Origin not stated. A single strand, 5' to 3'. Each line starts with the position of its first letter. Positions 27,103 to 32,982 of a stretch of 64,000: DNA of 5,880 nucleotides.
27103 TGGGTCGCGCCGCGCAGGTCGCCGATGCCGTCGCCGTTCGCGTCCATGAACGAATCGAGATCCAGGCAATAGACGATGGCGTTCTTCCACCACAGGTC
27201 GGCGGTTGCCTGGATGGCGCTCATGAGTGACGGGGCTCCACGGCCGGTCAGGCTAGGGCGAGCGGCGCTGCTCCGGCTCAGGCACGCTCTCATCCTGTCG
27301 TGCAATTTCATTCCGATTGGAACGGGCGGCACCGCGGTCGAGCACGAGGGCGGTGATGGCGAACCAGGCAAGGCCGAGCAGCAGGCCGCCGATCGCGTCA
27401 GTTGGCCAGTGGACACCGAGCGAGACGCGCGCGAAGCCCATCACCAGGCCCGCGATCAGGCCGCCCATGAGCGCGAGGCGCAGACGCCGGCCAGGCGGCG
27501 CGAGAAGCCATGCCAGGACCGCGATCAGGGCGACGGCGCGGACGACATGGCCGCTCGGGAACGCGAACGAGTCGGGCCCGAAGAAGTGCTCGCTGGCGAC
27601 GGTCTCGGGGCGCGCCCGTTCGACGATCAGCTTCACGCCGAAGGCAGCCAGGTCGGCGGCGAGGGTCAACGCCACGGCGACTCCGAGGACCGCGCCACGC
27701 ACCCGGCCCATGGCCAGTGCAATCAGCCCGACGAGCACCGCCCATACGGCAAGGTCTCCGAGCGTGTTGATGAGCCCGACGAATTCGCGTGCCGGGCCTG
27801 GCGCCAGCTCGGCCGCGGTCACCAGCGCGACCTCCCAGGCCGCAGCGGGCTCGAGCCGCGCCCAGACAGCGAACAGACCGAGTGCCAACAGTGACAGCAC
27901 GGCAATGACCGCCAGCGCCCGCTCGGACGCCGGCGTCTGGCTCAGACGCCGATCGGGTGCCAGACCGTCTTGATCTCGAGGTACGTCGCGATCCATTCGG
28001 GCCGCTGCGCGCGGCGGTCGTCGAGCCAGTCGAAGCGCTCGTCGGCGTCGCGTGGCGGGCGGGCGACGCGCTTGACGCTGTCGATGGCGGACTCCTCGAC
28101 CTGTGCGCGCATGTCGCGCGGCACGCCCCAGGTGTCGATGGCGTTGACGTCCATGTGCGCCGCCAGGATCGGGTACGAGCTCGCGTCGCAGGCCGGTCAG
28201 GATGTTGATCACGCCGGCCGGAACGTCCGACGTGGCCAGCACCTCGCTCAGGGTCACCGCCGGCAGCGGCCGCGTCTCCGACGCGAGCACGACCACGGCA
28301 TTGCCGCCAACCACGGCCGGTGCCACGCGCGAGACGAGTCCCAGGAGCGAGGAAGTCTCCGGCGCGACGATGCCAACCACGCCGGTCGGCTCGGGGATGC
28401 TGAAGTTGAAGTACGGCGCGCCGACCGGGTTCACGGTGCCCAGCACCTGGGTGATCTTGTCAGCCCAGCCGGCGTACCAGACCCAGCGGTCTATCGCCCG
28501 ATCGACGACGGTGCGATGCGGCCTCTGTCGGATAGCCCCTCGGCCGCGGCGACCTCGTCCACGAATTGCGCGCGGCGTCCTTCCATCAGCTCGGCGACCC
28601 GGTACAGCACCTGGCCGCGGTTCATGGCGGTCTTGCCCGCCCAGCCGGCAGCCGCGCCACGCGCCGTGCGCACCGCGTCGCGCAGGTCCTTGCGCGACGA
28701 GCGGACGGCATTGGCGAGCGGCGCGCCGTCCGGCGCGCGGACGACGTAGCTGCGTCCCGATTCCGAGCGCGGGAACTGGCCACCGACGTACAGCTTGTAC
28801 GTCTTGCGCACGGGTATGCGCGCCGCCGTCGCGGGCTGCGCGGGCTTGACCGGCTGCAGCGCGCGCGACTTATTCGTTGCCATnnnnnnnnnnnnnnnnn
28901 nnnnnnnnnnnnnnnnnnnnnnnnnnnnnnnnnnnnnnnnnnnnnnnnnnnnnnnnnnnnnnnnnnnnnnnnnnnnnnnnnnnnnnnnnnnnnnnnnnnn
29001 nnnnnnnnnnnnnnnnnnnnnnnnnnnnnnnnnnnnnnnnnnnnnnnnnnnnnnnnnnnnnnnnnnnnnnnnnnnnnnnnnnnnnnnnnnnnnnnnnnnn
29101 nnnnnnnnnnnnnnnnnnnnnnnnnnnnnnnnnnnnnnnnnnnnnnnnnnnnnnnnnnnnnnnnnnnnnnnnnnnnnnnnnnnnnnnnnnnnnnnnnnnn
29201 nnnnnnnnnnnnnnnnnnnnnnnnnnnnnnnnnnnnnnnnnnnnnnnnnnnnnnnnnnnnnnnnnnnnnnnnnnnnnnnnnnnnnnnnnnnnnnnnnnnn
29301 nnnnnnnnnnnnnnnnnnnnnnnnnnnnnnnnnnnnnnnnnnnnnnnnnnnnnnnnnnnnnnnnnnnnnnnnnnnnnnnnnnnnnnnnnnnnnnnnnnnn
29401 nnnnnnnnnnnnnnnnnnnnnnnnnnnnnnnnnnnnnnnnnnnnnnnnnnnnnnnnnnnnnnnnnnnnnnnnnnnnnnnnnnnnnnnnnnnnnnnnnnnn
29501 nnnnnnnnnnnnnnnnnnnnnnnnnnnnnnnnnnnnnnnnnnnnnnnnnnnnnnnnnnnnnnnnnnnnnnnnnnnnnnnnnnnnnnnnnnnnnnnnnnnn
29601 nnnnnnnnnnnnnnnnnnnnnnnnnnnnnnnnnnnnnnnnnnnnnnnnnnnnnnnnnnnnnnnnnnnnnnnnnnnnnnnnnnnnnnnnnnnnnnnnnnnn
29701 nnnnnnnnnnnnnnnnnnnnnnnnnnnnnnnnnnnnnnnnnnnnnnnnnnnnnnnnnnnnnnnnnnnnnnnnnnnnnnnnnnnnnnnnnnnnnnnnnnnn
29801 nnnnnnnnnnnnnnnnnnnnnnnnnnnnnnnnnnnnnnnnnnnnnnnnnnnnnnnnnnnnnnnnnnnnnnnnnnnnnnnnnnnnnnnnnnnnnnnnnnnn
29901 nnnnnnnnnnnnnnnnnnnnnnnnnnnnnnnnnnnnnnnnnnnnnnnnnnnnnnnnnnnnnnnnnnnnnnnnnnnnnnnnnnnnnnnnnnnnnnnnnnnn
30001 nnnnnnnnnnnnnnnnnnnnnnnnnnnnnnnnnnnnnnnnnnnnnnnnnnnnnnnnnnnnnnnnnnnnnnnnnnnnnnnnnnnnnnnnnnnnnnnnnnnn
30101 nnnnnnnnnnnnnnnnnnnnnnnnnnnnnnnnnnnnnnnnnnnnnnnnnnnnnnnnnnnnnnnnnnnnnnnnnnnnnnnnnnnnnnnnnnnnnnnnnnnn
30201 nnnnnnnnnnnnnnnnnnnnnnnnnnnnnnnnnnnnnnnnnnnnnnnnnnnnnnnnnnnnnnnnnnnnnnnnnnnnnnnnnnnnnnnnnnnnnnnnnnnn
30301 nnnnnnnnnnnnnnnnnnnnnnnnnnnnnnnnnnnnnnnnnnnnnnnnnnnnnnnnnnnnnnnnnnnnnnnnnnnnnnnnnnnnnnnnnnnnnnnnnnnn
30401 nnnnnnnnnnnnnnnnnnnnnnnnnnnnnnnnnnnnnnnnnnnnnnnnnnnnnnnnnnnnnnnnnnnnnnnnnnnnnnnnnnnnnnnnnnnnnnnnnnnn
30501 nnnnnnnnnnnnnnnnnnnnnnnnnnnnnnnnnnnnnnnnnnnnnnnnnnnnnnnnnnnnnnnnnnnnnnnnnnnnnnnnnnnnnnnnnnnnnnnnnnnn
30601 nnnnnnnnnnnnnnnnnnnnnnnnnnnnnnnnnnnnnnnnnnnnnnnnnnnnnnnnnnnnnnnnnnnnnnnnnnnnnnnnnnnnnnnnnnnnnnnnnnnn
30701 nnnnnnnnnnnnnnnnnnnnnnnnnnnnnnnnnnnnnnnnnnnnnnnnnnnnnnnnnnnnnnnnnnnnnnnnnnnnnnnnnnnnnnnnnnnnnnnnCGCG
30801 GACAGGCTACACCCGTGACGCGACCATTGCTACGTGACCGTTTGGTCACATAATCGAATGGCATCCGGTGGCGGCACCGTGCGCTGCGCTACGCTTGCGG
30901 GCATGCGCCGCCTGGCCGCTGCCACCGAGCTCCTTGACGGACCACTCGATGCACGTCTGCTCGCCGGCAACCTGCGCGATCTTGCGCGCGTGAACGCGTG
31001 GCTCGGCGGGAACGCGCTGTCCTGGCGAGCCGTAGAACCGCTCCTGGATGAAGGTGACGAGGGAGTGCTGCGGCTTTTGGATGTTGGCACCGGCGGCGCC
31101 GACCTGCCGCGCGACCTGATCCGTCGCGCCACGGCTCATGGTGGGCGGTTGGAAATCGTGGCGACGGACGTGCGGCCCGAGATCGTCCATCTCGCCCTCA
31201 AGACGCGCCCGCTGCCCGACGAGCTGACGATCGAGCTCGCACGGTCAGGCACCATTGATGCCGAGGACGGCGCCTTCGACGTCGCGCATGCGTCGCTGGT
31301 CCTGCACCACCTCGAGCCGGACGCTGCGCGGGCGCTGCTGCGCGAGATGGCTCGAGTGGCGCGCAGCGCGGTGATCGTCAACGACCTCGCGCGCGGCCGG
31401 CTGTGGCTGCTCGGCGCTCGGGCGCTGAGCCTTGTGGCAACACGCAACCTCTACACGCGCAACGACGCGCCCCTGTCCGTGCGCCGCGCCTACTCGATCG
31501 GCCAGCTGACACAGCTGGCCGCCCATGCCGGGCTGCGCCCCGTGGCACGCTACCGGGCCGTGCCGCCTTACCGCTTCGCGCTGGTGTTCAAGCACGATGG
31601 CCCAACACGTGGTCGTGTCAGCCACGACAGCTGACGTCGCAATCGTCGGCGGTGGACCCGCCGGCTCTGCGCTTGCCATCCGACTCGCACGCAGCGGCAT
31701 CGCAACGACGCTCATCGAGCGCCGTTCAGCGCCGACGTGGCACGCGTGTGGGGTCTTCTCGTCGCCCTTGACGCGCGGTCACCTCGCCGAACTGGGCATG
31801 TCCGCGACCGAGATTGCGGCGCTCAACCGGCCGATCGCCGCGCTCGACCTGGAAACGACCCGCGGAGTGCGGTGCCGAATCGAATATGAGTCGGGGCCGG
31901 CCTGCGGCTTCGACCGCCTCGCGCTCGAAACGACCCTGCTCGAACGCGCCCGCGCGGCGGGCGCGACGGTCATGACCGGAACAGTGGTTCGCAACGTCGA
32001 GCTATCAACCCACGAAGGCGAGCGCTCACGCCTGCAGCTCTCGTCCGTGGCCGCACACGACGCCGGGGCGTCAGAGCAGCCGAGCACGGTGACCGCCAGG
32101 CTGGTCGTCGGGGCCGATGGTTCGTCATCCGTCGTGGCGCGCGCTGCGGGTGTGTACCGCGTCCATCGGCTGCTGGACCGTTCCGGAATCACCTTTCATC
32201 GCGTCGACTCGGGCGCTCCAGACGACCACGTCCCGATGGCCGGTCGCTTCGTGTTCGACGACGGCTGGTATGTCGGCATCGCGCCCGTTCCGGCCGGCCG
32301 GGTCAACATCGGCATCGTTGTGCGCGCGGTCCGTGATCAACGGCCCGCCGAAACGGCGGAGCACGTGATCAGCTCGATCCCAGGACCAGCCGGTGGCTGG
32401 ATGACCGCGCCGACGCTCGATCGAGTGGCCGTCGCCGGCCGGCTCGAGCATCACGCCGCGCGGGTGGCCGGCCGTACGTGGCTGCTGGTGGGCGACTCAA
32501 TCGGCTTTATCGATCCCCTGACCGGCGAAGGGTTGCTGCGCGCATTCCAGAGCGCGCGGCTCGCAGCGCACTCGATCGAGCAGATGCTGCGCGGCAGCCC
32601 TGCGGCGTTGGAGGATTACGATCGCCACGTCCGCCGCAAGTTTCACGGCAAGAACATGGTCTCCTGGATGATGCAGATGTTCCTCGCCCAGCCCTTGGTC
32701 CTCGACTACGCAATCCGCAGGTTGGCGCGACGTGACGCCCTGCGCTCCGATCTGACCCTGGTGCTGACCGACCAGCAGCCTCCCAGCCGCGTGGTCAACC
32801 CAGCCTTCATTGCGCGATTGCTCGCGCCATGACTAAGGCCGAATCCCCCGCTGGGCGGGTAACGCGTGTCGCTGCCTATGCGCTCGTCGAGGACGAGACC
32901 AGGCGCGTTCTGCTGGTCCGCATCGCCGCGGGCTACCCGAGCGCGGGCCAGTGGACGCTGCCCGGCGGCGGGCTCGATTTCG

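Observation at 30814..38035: One 16-nt palindrome links a Cys-free ArsR-family regulator to the orphan ketosynthase operon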

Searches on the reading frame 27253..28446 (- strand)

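Call 23: search_protein_families(library=pfam, proteins=[window:27253-28446:-], max_evalue=0.001)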
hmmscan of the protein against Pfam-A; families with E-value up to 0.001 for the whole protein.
window:27253-28446:- (397 aa): 3 families
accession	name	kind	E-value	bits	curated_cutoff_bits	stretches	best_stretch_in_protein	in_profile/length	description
PF01569.27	PAP2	-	8.6e-20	71.3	27.2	1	256-368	5-124/130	PAP2 superfamily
PF00171.27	Aldedh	-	5.1e-12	45.5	23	1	10-89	116-195/461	Aldehyde dehydrogenase family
PF14378.12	PAP2_3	-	2.9e-05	24.4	27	1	293-363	124-189/190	PAP2 superfamily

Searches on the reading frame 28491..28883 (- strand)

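Call 23: search_protein_families(library=pfam, proteins=[window:28491-28883:-], max_evalue=0.001)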
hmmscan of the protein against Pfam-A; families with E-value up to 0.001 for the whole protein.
window:28491-28883:- (130 aa): 1 family
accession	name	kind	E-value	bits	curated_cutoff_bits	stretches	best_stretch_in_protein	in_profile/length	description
PF00171.27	Aldedh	-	2e-07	30.4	23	1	46-113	10-77/461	Aldehyde dehydrogenase family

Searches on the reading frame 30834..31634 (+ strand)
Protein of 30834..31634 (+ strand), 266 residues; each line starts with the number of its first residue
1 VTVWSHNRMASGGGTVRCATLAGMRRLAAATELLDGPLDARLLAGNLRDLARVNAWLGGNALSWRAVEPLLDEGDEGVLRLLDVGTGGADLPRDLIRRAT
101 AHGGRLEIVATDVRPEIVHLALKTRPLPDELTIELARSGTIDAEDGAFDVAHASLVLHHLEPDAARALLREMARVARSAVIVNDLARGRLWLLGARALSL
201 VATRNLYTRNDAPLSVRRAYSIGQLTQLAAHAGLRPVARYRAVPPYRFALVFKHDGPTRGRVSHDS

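Call 7: search_protein_families(library=pfam, proteins=[window:30834-31634:+], max_evalue=0.001)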
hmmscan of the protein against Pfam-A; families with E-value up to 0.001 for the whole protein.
window:30834-31634:+ (266 aa): 4 families
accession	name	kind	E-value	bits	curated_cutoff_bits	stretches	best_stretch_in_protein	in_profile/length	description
PF13649.12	Methyltransf_25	-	8.3e-10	39.7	27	1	82-177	2-94/97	Methyltransferase domain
PF08241.18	Methyltransf_11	-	8.6e-09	36.4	21.2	1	82-178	1-89/95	Methyltransferase domain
PF08242.18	Methyltransf_12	-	4.1e-08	34.3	30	1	82-176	1-92/98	Methyltransferase domain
PF13489.12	Methyltransf_23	-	4.2e-05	23.8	27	1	70-237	16-162/164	Methyltransferase domain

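Call 9: search_protein_families(library=ncbifam, proteins=[window:30834-31634:+], max_evalue=0.00001)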
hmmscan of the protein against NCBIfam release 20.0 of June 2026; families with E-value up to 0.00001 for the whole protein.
window:30834-31634:+ (266 aa): 2 families
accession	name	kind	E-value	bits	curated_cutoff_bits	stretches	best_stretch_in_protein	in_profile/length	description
NF004851.0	PRK06202.1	equivalog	2e-42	145.2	243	1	25-252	8-229/237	hypothetical protein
NF043040.1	corrin_prot_MT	hypoth_equivalog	7e-06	25.6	180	1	80-178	44-141/216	corrinoid protein-associated methyltransferase CpaM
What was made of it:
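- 30903..31634 (+): SAM-dependent methyltransferase, probably starting at ATG 30903 with a -10 TACGCT at 30890-30895. It is the first gene of the MT-FAD-NUDIX-SRPBCC-KS-GNAT operon. Pfam and NCBIfam (calls 7, 9).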

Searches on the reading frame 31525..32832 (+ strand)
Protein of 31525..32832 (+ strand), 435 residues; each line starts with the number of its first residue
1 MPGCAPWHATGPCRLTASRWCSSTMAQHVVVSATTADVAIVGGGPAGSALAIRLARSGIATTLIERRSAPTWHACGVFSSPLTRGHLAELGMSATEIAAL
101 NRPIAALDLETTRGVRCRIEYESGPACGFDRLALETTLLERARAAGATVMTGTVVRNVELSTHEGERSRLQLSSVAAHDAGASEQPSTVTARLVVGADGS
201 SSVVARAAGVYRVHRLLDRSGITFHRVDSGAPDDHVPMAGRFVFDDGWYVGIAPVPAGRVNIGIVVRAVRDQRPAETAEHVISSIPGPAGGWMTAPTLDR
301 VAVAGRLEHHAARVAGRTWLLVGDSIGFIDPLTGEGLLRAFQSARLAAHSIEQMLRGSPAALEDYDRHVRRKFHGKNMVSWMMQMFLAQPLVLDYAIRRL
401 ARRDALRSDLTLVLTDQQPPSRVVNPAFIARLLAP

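Call 7: search_protein_families(library=pfam, proteins=[window:31525-32832:+], max_evalue=0.001)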
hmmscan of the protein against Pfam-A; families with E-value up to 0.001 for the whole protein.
window:31525-32832:+ (435 aa): 11 families
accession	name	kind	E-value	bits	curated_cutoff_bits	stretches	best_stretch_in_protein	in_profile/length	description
PF01494.25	FAD_binding_3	-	6.7e-24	85.2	22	1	36-369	2-338/349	FAD binding domain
PF01266.30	DAO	-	1.4e-09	38.4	27.9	1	37-129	1-84/353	FAD dependent oxidoreductase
PF12831.13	FAD_oxidored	-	4.2e-09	36.6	27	1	37-213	1-159/416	FAD dependent oxidoreductase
PF04820.20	Trp_halogenase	-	1.1e-08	34.9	21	1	126-374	152-376/458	Tryptophan halogenase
PF07992.20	Pyr_redox_2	-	3.3e-06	27.2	26.1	1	37-75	2-40/291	Pyridine nucleotide-disulphide oxidoreductase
PF05834.18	Lycopene_cycl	-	4.5e-06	26.4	23.4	1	37-72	1-38/380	Lycopene cyclase protein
PF13450.12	NAD_binding_8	-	7.6e-06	26.6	21.9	1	40-92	1-49/68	NAD(P)-binding Rossmann-like domain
PF00070.33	Pyr_redox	-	1.4e-05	26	22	0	38-71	2-35/82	Pyridine nucleotide-disulphide oxidoreductase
PF01946.23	Thi4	-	2.9e-05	23.9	26.2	0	31-70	13-53/235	Thi4 family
PF01134.28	GIDA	-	9.2e-05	22.1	22.1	1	37-135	1-93/391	Glucose inhibited division protein A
PF00890.30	FAD_binding_2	-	0.00099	18.8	20.4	1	37-69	1-33/414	FAD binding domain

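Call 9: search_protein_families(library=ncbifam, proteins=[window:31525-32832:+], max_evalue=0.00001)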
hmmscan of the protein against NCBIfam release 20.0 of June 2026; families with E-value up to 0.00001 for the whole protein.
window:31525-32832:+ (435 aa): 45 families (the best 25 are shown)
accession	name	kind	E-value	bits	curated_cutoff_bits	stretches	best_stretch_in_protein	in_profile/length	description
TIGR02032.1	GG-red-SF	subfamily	7e-37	127.7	158.8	1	37-350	2-296/297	geranylgeranyl reductase family protein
TIGR02023.1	BchP-ChlP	subfamily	3.1e-23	82.4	343.3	2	37-209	2-162/388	geranylgeranyl diphosphate reductase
NF049967.1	QhpG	equivalog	2.4e-21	76.2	240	1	38-361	1-299/423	flavin-dependent monooxygenase QhpG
TIGR02028.1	ChlP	equivalog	1.1e-18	67.2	505.3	1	38-208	3-166/398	geranylgeranyl reductase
NF038174.1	maturase_GoxB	equivalog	2.5e-18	66.3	400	2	37-209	2-162/358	glycine oxidase maturase GoxB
TIGR01988.1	Ubi-OHases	subfamily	2.4e-16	59.6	224.65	1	37-380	1-344/387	ubiquinone biosynthesis hydroxylase, UbiH/UbiF/VisC/COQ6 family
NF033113.0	halo_ClmS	equivalog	8.9e-16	57.5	900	1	130-357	105-327/570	chloramphenicol-biosynthetic FADH2-dependent halogenase CmlS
NF045655.1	MkRedMenJ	equivalog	1.2e-15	57.3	700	1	34-361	3-327/406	menaquinone reductase MenJ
NF006593.0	PRK09126.1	equivalog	8.5e-15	54.5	420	1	34-72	3-41/393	5-demethoxyubiquinol-8 5-hydroxylase UbiM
NF005788.0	PRK07608.1-3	equivalog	3.8e-14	52.3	478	1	37-378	4-344/388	UbiH/UbiF family hydroxylase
NF041160.1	DGGPL_Thplmales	equivalog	5.2e-13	48.7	780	1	187-387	146-349/396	digeranylgeranylglycerophospholipid reductase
NF041080.1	DGGGPL_reductase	equivalog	5.3e-13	48.6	580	1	37-207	3-162/447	digeranylgeranylglycerophospholipid reductase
NF004834.1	PRK06185.1-3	subfamily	1e-12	47.6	500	1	34-212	6-180/420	FAD-dependent oxidoreductase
NF004780.0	PRK06126.1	subfamily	2.2e-12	46.1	445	1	33-74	6-47/552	hypothetical protein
NF004832.0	PRK06184.1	subfamily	2.3e-12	46.4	476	1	33-210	4-179/506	hypothetical protein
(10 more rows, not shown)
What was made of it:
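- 31525..32832 (+): FAD-dependent oxidoreductase of the geranylgeranyl-reductase type. Calls 7 and 9.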
